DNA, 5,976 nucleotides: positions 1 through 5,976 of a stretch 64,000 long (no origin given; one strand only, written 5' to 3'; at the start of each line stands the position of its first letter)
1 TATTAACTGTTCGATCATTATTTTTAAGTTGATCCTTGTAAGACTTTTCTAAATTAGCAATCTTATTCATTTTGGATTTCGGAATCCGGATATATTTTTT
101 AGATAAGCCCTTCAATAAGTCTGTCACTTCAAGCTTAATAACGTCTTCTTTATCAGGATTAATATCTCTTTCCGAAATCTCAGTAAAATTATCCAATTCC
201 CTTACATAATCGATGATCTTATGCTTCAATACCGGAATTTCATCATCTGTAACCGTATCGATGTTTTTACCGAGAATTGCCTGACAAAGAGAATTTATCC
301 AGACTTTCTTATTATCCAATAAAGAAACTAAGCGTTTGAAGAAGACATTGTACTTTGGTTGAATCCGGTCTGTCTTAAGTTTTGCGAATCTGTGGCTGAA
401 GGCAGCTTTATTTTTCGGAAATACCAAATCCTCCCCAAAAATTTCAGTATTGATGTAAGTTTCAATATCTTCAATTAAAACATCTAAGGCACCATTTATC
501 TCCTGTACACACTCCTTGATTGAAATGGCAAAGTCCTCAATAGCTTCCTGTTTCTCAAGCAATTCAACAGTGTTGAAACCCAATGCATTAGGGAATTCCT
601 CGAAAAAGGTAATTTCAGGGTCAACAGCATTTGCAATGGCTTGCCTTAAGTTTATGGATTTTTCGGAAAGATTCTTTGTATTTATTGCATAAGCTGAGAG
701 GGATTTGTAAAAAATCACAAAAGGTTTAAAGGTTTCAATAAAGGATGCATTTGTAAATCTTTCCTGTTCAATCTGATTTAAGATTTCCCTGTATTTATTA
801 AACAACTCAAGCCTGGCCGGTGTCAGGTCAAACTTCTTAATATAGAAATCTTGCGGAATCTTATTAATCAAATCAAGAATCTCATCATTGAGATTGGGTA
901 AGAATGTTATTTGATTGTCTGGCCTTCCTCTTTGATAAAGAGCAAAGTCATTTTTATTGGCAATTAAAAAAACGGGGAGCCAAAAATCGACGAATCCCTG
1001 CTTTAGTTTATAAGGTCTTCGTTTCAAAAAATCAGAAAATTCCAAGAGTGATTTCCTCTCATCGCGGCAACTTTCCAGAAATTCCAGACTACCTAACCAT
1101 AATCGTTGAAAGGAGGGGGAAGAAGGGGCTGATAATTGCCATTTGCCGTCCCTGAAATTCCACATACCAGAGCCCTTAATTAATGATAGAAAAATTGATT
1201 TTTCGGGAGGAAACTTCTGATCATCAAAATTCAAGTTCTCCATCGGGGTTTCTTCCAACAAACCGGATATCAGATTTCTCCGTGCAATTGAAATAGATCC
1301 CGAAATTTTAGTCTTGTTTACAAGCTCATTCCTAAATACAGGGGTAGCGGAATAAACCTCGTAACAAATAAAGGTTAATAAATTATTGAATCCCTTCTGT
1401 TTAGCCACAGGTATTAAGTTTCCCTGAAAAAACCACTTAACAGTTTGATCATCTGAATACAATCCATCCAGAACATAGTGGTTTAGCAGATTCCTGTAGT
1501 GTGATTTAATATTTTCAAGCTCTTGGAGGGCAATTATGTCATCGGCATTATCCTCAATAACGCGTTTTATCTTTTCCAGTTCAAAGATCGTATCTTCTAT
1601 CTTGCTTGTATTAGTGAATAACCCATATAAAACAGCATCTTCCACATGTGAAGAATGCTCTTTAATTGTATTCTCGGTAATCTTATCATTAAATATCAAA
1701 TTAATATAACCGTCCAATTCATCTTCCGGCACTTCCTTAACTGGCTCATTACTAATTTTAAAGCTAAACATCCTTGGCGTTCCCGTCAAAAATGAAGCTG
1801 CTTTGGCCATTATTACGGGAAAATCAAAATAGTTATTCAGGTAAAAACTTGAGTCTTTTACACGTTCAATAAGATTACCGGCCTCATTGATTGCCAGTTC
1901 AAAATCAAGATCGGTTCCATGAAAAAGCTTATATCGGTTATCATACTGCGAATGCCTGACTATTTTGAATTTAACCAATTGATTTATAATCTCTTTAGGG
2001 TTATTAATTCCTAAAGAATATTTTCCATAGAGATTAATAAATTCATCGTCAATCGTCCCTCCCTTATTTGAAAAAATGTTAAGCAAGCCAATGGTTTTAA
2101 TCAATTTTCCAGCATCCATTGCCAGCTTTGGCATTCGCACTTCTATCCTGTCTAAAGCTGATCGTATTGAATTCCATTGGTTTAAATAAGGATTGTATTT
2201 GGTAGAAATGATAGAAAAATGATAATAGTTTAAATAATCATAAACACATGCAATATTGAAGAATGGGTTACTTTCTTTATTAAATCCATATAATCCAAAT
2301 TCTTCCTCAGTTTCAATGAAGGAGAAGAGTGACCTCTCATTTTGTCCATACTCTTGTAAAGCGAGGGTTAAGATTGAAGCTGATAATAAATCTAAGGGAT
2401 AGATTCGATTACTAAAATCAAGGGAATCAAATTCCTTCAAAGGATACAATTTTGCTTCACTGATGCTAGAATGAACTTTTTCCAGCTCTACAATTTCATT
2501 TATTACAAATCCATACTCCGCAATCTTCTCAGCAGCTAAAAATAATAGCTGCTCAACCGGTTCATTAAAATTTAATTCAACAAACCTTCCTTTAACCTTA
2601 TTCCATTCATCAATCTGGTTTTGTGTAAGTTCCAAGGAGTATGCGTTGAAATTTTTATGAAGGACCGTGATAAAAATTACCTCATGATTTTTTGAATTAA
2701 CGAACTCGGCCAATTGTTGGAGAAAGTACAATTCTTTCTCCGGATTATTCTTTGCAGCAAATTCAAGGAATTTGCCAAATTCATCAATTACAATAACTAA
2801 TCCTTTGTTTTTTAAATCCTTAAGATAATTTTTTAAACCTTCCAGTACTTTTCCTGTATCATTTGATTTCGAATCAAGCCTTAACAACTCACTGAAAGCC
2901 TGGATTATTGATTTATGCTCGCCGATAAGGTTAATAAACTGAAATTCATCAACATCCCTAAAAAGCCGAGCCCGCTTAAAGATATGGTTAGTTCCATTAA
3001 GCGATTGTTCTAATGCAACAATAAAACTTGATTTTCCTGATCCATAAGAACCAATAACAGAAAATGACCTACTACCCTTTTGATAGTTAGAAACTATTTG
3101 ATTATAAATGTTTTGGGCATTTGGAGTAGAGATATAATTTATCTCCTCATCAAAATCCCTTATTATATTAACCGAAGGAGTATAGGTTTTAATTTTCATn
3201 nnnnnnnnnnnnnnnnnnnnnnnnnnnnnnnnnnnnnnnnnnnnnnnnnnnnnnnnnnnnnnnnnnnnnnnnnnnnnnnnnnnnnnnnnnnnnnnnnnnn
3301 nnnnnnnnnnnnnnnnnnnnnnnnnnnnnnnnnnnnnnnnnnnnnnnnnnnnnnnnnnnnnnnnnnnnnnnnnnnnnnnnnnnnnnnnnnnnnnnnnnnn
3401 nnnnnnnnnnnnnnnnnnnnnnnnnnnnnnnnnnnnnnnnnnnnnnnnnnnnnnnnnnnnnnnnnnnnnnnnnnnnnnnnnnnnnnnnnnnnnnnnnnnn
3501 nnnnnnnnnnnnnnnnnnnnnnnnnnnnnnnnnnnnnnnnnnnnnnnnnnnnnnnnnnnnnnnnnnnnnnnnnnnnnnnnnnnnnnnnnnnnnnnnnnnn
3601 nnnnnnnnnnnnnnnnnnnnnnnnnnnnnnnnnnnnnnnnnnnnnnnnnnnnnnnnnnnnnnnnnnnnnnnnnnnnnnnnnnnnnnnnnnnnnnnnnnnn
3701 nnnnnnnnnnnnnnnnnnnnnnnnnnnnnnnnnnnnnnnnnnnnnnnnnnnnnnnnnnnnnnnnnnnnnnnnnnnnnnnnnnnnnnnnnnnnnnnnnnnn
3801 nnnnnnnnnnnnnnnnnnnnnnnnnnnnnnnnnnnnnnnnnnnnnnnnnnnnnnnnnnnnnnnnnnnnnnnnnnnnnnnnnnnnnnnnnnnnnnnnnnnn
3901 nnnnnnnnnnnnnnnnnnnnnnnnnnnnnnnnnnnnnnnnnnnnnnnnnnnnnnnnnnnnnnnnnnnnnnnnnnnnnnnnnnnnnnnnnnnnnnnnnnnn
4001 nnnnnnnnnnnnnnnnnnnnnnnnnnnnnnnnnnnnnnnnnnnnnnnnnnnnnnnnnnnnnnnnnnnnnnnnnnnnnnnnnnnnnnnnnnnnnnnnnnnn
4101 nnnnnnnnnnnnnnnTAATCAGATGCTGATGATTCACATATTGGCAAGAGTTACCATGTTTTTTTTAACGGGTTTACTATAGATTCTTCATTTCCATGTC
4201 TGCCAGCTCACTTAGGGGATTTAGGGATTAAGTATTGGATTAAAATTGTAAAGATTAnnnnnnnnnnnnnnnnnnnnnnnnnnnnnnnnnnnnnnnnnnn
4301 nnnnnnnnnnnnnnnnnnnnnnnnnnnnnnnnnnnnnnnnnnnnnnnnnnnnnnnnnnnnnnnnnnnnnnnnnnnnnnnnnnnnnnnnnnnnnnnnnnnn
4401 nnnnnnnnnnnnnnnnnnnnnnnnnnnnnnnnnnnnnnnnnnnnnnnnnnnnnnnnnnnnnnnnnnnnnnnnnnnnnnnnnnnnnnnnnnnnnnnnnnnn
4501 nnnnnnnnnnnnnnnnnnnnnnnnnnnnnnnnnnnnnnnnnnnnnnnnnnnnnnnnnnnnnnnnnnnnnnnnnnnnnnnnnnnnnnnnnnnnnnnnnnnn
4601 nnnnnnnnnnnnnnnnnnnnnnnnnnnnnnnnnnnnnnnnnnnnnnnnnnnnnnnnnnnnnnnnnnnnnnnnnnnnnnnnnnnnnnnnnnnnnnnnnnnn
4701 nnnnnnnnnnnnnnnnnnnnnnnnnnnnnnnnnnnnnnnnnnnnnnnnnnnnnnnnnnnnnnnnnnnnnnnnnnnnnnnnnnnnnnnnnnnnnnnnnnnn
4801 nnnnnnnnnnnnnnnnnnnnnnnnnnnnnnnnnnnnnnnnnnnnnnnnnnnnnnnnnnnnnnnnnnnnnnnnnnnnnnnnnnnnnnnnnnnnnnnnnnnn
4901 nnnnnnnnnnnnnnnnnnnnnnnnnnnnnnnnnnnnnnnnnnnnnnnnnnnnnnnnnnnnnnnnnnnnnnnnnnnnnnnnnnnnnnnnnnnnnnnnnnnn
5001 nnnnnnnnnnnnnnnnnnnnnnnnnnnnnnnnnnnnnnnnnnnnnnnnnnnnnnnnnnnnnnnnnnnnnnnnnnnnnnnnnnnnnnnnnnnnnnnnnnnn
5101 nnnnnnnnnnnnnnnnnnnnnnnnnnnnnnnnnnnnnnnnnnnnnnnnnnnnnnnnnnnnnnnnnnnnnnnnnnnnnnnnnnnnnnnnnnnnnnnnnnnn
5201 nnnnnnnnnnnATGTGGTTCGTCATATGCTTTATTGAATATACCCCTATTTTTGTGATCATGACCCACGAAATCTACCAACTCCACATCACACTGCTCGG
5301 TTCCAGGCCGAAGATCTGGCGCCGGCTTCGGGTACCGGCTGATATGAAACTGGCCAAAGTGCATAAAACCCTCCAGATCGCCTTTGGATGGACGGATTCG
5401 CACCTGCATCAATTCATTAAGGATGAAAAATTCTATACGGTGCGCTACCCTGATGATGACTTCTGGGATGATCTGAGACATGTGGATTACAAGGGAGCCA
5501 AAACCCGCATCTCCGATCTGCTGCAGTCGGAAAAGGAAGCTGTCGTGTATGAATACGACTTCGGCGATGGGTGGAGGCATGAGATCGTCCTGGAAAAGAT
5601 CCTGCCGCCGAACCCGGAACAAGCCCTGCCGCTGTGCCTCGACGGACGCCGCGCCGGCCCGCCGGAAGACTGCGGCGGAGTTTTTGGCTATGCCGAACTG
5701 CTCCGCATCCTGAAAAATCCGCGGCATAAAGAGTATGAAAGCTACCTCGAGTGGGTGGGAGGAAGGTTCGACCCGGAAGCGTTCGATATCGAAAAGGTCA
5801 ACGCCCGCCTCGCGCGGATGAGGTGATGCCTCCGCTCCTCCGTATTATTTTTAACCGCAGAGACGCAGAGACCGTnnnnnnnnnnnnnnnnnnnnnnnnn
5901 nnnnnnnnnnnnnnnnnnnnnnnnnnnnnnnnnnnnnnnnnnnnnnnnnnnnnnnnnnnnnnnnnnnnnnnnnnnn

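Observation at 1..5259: AT-rich island with an Ssp-like (DUF4007 + giant ATPase) module and an HNH reader-nuclease, cut off by the window edge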

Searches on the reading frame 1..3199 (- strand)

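Call 6: search_protein_families(library=pfam, proteins=[window:1-3199:-], max_evalue=0.01)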
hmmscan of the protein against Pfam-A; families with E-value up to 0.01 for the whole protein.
window:1-3199:- (1066 aa): 6 families
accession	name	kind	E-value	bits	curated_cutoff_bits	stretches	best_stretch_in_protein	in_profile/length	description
PF07693.20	KAP_NTPase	-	2.1e-05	24.4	20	1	27-115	4-88/293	KAP family P-loop domain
PF13401.12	AAA_22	-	3.1e-05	24.7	27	1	42-177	4-121/130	AAA domain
PF13191.12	AAA_16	-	0.00018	22.5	32.6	1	40-165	20-160/167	AAA ATPase domain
PF20703.3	nSTAND1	-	0.00025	21.2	27.1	1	33-184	24-163/379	Novel STAND NTPase 1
PF01637.24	ATPase_2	-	0.0024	18.2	33.2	0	33-178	9-152/225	ATPase domain predominantly from Archaea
PF10923.14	BrxC_BrxD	-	0.0036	16.7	22.2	0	113-177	220-284/414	BREX system ATP-binding protein BrxC/D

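Call 7: search_protein_families(library=padloc, proteins=[window:1-3199:-], max_evalue=0.01)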
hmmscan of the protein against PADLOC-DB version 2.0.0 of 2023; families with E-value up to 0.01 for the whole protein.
window:1-3199:- (1066 aa): 15 families
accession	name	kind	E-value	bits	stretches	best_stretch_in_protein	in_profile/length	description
PDLC02776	SspC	-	0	1222.2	1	13-1053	1-1036/1039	SspC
PDLC02779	SspC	-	9.8e-164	544.7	2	93-1005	137-1051/1054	SspC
PDLC02781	SspC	-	3.8e-146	486.5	2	107-1050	146-1099/1104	SspC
PDLC02778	SspC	-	2.6e-135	450.5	2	109-992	141-1034/1053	SspC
PDLC02780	SspC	-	8.7e-134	445.7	1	5-1012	10-1030/1045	SspC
PDLC02775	SspC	-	1.2e-133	445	2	91-1008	146-1062/1064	SspC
PDLC02774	SspC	-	2.4e-101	338.2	1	9-1002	4-1023/1065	SspC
PDLC02770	SspC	-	1.1e-90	303.1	1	97-1002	125-1034/1047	SspC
PDLC02777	SspC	-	2.4e-87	292.2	2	115-1000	152-1038/1097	SspC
PDLC02773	SspC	-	2e-64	216.1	1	112-924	131-932/1011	SspC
PDLC02478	BrxC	-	5.9e-54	181.1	1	114-910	166-969/1108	BrxC-PglY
PDLC02772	SspC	-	1.8e-44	150.1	1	105-909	147-983/1123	SspC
PDLC02771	SspC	-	3.8e-35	119.4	2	82-307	129-378/828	SspC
PDLC02494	BrxD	-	0.0027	14.9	1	111-176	217-281/440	BrxD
PDLC02361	PifA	-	0.0037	13.9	0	27-70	24-67/720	PifA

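Call 8: search_protein_families(library=ncbifam, proteins=[window:1-3199:-], max_evalue=0.01)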
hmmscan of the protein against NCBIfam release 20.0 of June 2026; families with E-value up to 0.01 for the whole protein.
window:1-3199:- (1066 aa): 0 families

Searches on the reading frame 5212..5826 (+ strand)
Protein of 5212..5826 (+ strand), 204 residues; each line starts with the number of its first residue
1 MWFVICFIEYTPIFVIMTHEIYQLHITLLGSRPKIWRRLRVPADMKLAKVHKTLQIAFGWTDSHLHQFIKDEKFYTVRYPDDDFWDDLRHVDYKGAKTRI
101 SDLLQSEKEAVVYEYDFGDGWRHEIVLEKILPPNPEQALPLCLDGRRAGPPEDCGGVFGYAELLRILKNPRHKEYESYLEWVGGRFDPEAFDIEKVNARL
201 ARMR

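Call 6: search_protein_families(library=pfam, proteins=[window:5212-5826:+], max_evalue=0.01)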
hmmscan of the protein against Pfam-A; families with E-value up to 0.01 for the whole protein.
window:5212-5826:+ (204 aa): 1 family
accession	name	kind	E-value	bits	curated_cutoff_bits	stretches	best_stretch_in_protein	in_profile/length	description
PF07929.16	PRiA4_ORF3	-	1.2e-65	220.9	26.6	1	21-194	2-172/173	Plasmid pRiA4b ORF-3-like protein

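Call 7: search_protein_families(library=padloc, proteins=[window:5212-5826:+], max_evalue=0.01)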
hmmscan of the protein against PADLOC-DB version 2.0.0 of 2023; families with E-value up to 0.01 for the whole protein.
window:5212-5826:+ (204 aa): 0 families

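Call 8: search_protein_families(library=ncbifam, proteins=[window:5212-5826:+], max_evalue=0.01)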
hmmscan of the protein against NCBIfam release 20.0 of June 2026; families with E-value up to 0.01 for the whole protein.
window:5212-5826:+ (204 aa): 0 families

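Call 42: find_encoding_contigs(protein=window:5212-5826:+, flank=10000, max_places=4)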
Protein window:5212-5826:+ (204 aa): no gene with exactly this product is on record in the collection.
